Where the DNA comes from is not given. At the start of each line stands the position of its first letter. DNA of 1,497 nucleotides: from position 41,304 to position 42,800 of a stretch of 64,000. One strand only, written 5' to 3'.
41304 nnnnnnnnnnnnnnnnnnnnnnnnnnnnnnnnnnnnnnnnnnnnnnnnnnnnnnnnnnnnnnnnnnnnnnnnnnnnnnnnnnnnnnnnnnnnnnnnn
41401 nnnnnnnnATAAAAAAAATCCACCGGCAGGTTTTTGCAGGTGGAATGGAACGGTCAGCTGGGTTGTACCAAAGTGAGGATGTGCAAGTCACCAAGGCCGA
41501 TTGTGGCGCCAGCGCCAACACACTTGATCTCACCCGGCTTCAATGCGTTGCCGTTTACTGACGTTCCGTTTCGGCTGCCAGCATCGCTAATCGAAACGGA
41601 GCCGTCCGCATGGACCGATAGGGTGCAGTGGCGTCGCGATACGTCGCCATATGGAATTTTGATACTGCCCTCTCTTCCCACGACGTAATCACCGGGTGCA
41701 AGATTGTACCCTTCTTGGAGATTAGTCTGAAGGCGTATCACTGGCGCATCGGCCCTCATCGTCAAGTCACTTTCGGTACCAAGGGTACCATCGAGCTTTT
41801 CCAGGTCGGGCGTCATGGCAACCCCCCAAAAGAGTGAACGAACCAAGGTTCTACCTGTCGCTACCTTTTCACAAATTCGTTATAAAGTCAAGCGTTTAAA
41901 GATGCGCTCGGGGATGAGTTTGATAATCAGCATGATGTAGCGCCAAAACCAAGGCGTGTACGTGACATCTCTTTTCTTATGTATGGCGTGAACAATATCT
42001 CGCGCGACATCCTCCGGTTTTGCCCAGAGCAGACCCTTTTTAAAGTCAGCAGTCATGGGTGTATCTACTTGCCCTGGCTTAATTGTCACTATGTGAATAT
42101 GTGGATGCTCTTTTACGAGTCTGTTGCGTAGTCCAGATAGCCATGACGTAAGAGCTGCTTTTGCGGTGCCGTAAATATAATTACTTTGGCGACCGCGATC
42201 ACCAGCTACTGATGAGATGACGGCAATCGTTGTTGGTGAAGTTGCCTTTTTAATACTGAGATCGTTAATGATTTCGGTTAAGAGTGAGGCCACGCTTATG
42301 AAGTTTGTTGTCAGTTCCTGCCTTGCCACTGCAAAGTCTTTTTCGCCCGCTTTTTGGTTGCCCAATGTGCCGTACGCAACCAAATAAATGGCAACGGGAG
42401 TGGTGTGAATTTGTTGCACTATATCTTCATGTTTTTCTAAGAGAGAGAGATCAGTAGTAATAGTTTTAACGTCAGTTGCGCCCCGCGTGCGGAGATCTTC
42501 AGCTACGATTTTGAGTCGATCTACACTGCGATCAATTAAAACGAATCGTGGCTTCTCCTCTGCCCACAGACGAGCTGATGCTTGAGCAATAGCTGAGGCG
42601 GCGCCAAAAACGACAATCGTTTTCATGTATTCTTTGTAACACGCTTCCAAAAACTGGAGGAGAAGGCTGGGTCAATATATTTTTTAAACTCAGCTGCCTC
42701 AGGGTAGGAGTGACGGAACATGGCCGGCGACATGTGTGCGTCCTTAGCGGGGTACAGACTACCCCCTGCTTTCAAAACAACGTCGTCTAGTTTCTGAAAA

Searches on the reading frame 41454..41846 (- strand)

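Call 32: search_protein_families(library=pfam, proteins=[window:41454-41846:-], max_evalue=0.001)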
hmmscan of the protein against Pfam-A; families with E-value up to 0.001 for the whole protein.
window:41454-41846:- (130 aa): 2 families
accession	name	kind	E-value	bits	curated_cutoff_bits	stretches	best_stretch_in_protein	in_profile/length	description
PF00498.31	FHA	-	1.2e-11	45.2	20.7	1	54-118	1-66/67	FHA domain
PF16697.10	Yop-YscD_cpl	-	9.5e-08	32.6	33.2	1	47-123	12-88/94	Inner membrane component of T3SS, cytoplasmic domain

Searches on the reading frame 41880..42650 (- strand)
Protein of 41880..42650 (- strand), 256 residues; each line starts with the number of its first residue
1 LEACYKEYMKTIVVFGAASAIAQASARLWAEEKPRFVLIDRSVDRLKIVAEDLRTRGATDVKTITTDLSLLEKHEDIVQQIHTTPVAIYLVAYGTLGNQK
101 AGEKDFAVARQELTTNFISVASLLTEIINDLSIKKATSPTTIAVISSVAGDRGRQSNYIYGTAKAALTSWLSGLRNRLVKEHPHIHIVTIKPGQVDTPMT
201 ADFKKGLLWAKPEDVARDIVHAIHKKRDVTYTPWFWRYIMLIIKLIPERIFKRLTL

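Call 10: search_protein_families(library=pfam, proteins=[window:41880-42650:-], max_evalue=0.001)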
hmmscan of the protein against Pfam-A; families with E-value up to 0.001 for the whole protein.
window:41880-42650:- (256 aa): 2 families
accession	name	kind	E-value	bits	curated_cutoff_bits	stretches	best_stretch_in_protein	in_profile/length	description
PF00106.31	adh_short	-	2.2e-24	86.5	26.6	1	10-204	1-191/195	short chain dehydrogenase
PF13561.12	adh_short_C2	-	1.3e-11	45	27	1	16-205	1-186/236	Enoyl-(Acyl carrier protein) reductase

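Call 56: search_protein_families(library=ncbifam, proteins=[window:41880-42650:-], max_evalue=0.001)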
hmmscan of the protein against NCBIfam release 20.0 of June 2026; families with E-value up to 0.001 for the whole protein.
window:41880-42650:- (256 aa): 134 families (the best 25 are shown)
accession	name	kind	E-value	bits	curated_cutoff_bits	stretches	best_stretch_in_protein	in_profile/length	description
NF005489.0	PRK07102.1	equivalog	2.2e-89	299.2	267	1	9-256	1-243/243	SDR family oxidoreductase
NF053786.1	DcplherypntRedDprE2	equivalog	3.8e-47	161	250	1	10-256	9-252/252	decaprenylphospho-beta-D-erythro-pentofuranosid-2-ulose 2-reductase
NF004110.0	PRK05599.1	equivalog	3.5e-38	131.6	362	1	11-254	2-244/246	SDR family oxidoreductase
NF005437.0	PRK07024.1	equivalog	6.3e-27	94.6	266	1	9-254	4-246/259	SDR family oxidoreductase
NF006099.0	PRK08251.1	equivalog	3.8e-26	91.8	253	1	9-254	4-249/250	SDR family oxidoreductase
NF006073.0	PRK08219.1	equivalog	5.7e-18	65.5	218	1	9-230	3-216/227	SDR family oxidoreductase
NF040690.1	mycolate_SDR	equivalog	1.4e-16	60.7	380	1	11-227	10-229/265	mycolate reductase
NF047420.2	EF_P_mod_YmfI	equivalog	2.9e-15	56.7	238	1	12-205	2-188/236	elongation factor P 5-aminopentanone reductase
NF005672.0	PRK07454.1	equivalog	3.8e-15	55.7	234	1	7-222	4-220/241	SDR family oxidoreductase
NF005495.0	PRK07109.1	subfamily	5.4e-15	55.5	264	2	141-227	138-232/334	SDR family oxidoreductase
NF004825.0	PRK06181.1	equivalog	1.4e-13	50.7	215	1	9-200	6-193/268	SDR family oxidoreductase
NF006118.0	PRK08264.1-4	subfamily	2.3e-13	50.2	279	1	10-232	6-216/244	SDR family oxidoreductase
NF005559.1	PRK07231.1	subfamily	2.5e-13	50.1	215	1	10-205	5-196/249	glucose 1-dehydrogenase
NF038213.1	SDR_TniO_fam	equivalog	2.8e-13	49.9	300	1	10-197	3-194/249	SDR family oxidoreductase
NF005878.0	PRK07825.1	subfamily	6.8e-13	48.6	287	1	10-253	10-247/278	short chain dehydrogenase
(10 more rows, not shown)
